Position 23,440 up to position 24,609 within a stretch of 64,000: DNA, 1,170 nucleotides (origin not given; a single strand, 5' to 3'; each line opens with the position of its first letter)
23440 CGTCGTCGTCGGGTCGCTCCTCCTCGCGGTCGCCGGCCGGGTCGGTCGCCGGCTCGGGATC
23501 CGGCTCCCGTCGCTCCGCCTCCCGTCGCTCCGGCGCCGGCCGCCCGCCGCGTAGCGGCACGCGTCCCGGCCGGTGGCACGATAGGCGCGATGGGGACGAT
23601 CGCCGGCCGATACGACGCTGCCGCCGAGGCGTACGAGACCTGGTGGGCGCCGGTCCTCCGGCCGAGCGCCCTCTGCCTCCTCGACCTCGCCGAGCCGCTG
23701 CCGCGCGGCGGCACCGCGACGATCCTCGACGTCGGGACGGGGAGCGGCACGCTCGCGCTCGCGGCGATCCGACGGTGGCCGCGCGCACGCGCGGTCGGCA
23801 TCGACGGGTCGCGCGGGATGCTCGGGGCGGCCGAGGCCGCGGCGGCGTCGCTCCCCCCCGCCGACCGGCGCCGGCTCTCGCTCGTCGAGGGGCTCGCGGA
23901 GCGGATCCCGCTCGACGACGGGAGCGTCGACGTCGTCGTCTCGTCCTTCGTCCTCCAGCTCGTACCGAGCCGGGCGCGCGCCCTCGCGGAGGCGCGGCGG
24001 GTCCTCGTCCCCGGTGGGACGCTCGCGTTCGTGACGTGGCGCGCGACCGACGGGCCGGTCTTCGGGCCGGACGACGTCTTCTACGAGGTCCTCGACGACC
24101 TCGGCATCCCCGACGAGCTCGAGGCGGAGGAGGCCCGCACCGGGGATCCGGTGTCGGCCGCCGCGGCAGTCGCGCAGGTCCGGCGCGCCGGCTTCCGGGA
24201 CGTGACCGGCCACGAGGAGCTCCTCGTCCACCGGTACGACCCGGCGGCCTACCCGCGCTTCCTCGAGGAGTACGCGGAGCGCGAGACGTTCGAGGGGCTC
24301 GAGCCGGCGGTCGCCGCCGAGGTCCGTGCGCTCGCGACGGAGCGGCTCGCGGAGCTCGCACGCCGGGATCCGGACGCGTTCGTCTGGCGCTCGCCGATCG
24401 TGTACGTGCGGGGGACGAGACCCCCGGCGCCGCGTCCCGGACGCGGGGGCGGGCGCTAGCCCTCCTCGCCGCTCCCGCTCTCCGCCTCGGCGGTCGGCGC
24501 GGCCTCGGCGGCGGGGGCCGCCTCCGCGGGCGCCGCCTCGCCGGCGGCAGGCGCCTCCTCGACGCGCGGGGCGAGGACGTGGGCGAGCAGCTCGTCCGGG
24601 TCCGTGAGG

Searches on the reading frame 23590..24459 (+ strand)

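Call 55: search_protein_families(library=pfam, proteins=[window:23590-24459:+], max_evalue=0.001)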
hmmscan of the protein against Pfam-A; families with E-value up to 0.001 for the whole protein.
window:23590-24459:+ (289 aa): 9 families
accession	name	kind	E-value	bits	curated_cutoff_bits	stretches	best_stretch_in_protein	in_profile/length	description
PF08241.18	Methyltransf_11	-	1.2e-20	74.3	21.2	1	46-147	1-95/95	Methyltransferase domain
PF13649.12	Methyltransf_25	-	2.6e-19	70.1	27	1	45-143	1-97/97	Methyltransferase domain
PF08242.18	Methyltransf_12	-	1.4e-14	55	30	1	46-145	1-98/98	Methyltransferase domain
PF13847.12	Methyltransf_31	-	2e-13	50.7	27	1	43-151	5-113/145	Methyltransferase domain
PF01209.24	Ubie_methyltran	-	1.2e-10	41.6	20.1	1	43-148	49-152/233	ubiE/COQ5 methyltransferase family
PF13489.12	Methyltransf_23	-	1.5e-10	41.4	27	1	41-204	22-161/164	Methyltransferase domain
PF06325.19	PrmA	-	3.9e-05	23.7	22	1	28-127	150-241/296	Ribosomal protein L11 methyltransferase (PrmA)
PF05148.21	Methyltransf_8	-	0.00017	22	27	1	104-147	114-156/219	Hypothetical methyltransferase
PF05175.20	MTS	-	0.00021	21.4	23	1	34-152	24-143/170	Methyltransferase small domain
